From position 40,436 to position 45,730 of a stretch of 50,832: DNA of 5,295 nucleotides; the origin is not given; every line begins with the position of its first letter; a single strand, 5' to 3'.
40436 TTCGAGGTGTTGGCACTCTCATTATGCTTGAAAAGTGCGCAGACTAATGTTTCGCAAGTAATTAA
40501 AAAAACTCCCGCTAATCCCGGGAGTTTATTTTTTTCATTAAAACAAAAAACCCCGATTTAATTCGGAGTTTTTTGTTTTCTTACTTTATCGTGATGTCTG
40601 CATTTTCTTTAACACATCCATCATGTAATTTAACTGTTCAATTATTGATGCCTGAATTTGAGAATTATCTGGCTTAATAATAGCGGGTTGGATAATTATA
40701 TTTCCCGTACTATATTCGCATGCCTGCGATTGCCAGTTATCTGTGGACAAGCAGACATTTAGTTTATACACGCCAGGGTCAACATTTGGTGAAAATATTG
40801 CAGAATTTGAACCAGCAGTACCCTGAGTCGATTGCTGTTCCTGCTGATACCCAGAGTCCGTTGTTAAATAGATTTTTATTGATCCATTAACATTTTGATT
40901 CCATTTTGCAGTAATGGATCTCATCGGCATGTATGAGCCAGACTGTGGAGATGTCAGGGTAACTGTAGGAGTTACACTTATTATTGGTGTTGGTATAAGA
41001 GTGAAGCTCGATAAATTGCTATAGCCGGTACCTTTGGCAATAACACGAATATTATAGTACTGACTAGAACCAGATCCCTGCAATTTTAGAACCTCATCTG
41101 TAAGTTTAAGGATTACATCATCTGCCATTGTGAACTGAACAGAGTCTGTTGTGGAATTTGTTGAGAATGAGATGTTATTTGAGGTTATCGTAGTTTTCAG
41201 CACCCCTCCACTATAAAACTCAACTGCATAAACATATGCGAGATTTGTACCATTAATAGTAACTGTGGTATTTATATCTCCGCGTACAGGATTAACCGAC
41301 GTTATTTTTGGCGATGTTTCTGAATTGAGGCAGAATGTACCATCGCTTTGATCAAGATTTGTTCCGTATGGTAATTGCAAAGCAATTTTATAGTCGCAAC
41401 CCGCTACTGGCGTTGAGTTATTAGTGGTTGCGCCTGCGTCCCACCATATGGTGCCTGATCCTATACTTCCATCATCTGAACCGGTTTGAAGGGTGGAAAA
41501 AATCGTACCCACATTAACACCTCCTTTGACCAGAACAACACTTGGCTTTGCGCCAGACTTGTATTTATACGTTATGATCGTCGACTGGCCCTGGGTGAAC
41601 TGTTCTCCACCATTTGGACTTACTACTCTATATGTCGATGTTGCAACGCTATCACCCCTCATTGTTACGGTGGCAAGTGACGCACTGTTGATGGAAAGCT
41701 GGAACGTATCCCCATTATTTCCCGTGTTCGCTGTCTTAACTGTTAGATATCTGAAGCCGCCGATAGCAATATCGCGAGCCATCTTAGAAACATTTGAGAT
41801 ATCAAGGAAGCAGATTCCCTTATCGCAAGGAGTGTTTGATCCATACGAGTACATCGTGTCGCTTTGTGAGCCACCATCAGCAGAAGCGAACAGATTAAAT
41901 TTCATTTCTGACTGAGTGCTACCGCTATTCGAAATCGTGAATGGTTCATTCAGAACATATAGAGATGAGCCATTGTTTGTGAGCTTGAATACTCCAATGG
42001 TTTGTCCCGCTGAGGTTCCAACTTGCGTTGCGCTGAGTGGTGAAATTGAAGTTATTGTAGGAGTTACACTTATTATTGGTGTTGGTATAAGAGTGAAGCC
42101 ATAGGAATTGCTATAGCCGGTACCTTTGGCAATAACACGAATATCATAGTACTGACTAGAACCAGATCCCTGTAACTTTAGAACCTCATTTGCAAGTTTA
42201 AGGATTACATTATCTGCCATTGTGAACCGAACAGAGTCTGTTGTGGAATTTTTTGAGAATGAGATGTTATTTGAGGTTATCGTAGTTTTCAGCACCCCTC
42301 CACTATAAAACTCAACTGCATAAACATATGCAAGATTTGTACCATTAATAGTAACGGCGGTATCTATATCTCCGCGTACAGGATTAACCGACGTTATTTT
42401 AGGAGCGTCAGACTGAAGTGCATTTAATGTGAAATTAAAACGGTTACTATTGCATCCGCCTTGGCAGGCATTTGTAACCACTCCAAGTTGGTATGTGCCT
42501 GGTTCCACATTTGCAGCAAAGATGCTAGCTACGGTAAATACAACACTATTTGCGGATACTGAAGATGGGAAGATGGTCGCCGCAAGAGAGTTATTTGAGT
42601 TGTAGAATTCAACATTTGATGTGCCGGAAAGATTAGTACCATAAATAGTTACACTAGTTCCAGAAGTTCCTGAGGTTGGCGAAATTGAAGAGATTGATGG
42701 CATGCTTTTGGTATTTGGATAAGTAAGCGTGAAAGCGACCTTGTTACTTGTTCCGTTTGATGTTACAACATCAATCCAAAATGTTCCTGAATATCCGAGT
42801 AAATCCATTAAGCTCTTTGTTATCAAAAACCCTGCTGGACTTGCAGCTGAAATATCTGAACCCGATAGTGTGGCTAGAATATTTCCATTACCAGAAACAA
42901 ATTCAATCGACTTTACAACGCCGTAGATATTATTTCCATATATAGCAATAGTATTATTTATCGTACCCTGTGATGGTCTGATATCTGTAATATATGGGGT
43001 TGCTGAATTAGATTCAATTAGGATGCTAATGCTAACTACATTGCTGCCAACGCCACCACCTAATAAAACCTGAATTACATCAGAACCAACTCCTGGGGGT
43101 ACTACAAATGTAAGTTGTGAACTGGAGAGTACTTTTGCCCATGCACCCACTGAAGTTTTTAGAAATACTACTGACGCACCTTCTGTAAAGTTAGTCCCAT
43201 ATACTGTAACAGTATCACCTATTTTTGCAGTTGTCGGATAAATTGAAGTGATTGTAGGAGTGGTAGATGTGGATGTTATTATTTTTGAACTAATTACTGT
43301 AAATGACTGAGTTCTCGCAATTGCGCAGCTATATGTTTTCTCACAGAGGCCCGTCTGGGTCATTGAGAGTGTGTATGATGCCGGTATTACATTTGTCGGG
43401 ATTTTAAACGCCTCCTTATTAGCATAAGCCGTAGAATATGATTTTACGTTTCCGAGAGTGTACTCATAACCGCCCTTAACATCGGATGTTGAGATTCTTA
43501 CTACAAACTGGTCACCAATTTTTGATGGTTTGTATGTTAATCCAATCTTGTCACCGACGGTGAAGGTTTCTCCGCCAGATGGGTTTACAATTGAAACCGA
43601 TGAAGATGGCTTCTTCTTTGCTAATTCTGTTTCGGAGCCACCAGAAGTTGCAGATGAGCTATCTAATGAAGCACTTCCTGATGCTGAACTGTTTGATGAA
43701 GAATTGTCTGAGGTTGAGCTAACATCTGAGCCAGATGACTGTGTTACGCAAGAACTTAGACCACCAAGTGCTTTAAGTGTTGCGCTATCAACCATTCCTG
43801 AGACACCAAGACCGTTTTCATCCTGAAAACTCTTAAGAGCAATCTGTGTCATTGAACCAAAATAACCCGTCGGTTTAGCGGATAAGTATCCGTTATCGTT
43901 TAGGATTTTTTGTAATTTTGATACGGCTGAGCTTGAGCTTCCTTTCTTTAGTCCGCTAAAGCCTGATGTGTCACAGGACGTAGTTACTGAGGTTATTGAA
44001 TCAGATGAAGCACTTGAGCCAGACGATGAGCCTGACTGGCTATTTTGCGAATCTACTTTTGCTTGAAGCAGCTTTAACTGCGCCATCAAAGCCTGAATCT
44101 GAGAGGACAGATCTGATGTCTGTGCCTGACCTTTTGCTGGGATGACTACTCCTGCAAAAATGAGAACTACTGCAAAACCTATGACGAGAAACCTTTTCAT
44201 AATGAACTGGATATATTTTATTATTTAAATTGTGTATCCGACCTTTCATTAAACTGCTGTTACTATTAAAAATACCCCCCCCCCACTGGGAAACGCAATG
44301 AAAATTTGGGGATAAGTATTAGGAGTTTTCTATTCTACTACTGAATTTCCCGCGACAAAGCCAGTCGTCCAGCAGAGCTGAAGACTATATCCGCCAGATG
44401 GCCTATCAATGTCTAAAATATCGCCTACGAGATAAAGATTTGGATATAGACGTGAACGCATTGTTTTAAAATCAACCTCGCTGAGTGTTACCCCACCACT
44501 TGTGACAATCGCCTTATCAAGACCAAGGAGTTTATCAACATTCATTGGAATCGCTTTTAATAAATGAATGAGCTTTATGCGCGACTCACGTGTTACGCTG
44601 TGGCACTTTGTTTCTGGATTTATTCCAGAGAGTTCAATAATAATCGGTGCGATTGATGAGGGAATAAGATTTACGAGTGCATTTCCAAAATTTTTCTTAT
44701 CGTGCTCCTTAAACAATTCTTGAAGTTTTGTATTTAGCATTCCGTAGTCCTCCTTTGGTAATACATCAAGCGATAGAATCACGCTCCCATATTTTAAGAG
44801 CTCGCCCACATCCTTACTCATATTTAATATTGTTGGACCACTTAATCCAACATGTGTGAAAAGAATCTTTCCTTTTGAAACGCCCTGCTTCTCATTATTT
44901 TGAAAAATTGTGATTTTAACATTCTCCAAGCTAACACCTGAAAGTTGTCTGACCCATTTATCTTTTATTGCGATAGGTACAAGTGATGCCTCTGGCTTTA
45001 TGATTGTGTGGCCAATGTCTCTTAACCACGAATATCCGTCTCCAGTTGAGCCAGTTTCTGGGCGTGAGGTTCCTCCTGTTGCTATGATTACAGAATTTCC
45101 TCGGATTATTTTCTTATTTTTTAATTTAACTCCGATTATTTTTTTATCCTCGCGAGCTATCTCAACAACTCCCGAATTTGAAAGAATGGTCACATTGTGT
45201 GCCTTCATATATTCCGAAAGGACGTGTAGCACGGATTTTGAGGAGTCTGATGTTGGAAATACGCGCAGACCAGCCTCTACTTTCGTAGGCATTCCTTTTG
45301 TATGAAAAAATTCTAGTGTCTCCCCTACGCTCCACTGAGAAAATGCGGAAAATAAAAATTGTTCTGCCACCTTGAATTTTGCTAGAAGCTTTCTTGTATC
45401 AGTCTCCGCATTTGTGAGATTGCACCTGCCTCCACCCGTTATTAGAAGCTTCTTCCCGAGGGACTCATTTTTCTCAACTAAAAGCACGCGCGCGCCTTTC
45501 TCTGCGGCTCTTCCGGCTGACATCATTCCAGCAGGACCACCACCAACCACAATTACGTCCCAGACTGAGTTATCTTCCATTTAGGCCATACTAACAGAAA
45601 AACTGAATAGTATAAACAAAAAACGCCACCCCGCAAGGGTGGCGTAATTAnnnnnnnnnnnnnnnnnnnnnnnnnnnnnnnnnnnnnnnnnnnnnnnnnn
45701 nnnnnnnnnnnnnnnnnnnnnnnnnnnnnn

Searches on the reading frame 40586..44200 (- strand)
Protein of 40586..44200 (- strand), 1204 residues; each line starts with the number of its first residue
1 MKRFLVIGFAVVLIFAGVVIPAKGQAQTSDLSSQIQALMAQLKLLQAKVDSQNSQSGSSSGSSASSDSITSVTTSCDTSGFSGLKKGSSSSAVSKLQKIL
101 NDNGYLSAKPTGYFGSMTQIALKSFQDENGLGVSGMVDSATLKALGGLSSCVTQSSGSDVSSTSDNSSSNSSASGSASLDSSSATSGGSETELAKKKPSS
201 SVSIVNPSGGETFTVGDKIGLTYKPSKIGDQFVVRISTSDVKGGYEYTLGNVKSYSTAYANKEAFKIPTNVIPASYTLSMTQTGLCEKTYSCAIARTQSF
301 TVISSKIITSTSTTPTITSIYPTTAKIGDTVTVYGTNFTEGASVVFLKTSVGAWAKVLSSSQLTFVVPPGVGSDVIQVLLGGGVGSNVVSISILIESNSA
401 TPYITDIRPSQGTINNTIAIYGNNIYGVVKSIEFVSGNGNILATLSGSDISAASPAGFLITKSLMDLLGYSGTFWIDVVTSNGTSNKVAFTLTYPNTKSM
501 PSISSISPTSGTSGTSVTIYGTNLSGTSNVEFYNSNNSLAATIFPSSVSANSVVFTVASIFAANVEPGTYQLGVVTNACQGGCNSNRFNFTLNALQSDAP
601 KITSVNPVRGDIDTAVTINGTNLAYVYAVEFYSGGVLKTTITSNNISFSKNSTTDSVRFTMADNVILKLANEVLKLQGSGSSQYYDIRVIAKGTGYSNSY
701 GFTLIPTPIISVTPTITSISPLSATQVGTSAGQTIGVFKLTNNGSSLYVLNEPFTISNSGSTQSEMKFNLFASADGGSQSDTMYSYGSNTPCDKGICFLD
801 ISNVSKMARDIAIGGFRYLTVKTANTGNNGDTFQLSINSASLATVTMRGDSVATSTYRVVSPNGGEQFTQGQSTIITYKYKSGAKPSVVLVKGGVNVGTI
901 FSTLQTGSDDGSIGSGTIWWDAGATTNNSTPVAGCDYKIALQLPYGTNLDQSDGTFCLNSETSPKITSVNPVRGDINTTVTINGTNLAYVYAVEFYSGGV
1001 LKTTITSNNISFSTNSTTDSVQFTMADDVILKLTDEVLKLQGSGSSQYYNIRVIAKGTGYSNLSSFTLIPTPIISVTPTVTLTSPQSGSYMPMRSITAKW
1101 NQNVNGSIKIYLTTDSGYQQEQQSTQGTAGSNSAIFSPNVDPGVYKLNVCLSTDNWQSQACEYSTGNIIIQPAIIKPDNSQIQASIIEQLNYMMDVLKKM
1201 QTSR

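Call 51: search_protein_families(library=pfam, proteins=[window:40586-44200:-], max_evalue=0.001)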
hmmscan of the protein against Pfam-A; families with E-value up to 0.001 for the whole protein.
window:40586-44200:- (1204 aa): 3 families
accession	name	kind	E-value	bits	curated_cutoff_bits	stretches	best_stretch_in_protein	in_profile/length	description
PF01833.30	TIG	-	1.8e-27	95.6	20.9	4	315-385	1-76/84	IPT/TIG domain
PF01471.23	PG_binding_1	-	5.3e-16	59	23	1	90-145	2-57/57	Putative peptidoglycan binding domain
PF09099.16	Qn_am_d_aIII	-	0.00017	22.3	22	0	315-352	2-38/82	Quinohemoprotein amine dehydrogenase, alpha subunit domain III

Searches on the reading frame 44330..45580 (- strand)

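Call 3: search_protein_families(library=pfam, proteins=[window:44330-45580:-], max_evalue=0.01)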
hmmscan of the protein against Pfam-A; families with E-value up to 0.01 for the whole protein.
window:44330-45580:- (416 aa): 15 families
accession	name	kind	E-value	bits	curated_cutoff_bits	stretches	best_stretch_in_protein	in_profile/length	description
PF03486.20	HI0933_like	-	2.6e-80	269.8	50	1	8-412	2-243/244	HI0933-like protein Rossmann domain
PF22780.1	HI0933_like_1st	-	4.3e-35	121.4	27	1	198-359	2-165/165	HI0933-like protein barrel and H2TH domain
PF00890.30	FAD_binding_2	-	6.7e-16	58.9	20.4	1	8-202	1-225/414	FAD binding domain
PF12831.13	FAD_oxidored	-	3e-15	56.9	27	1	8-169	1-145/416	FAD dependent oxidoreductase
PF07992.20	Pyr_redox_2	-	1.5e-12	48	26.1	2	8-44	2-39/291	Pyridine nucleotide-disulphide oxidoreductase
PF01266.30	DAO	-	1.4e-10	41.7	27.9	2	8-42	1-35/353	FAD dependent oxidoreductase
PF01134.28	GIDA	-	6.6e-10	39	22.1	2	8-38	1-31/391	Glucose inhibited division protein A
PF13738.12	Pyr_redox_3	-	8.7e-07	28.9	30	0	10-40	1-31/305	Pyridine nucleotide-disulphide oxidoreductase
PF13450.12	NAD_binding_8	-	1.8e-06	28.5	21.9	1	11-42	1-32/68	NAD(P)-binding Rossmann-like domain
PF00070.33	Pyr_redox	-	2.1e-06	28.6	22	1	9-42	2-35/82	Pyridine nucleotide-disulphide oxidoreductase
PF01494.25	FAD_binding_3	-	5.9e-06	26.2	22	1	8-40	3-35/349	FAD binding domain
PF05834.18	Lycopene_cycl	-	0.00028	20.5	23.4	1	8-41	1-36/380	Lycopene cyclase protein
PF01946.23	Thi4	-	0.00043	20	26.2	1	5-71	16-82/235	Thi4 family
PF13454.12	NAD_binding_9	-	0.00091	19.7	21.8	1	11-169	2-153/155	FAD-NAD(P)-binding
PF01262.27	AlaDh_PNT_C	-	0.0092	15.9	23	0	8-55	30-78/214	Alanine dehydrogenase/PNT, C-terminal domain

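Call 4: search_protein_families(library=ncbifam, proteins=[window:44330-45580:-], max_evalue=0.01)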
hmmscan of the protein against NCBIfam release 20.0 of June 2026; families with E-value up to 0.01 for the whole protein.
window:44330-45580:- (416 aa): 120 families (the best 25 are shown)
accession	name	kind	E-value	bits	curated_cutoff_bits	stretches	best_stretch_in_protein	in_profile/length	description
TIGR00275.1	TIGR00275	subfamily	3.5e-128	427.8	183.8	1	9-411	1-400/401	aminoacetone oxidase family FAD-binding enzyme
TIGR03862.1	flavo_PP4765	subfamily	2e-36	125.6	242.65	1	30-415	2-372/376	TIGR03862 family flavoprotein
TIGR01813.1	flavo_cyto_c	subfamily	3.3e-12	45.9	285.45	2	8-55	1-49/444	flavocytochrome c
TIGR01350.1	lipoamide_DH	equivalog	3.4e-11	42.5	408.8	1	7-42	2-36/461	dihydrolipoyl dehydrogenase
NF006130.0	PRK08274.1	equivalog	1.6e-10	40.4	369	1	4-39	3-38/467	FAD-dependent tricarballylate dehydrogenase TcuA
NF009477.0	PRK12843.1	equivalog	6.3e-10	38.1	758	1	3-45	13-55/578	FAD-dependent oxidoreductase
TIGR03140.1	AhpF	equivalog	8.6e-10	37.8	502.9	2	3-37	209-243/515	alkyl hydroperoxide reductase subunit F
TIGR02032.1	GG-red-SF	subfamily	1.5e-09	38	158.8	1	7-50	1-42/297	geranylgeranyl reductase family protein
NF045599.1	bili_reduct_long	exception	1.8e-09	36.4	750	1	8-47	383-422/641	bilirubin reductase, long form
NF004776.0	PRK06116.1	equivalog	1.9e-09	37.1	480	1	6-39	4-37/450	glutathione-disulfide reductase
NF003585.0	PRK05249.1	equivalog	3.6e-09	35.8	465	1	4-45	4-45/464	Si-specific NAD(P)(+) transhydrogenase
NF005303.0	PRK06834.1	subfamily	4.9e-09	35.3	625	1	8-172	5-156/488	hypothetical protein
TIGR01812.1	sdhA_frdA_Gneg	subfamily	9.1e-09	34.3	567.3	2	115-174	129-193/568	succinate dehydrogenase or fumarate reductase, flavoprotein subunit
TIGR01372.1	soxA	subfamily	1.4e-08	33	1164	1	6-48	168-210/996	sarcosine oxidase subunit alpha family protein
TIGR03997.1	mycofact_OYE_2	equivalog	1.5e-08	33.6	793.15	1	8-48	381-421/645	mycofactocin system FadH/OYE family oxidoreductase 2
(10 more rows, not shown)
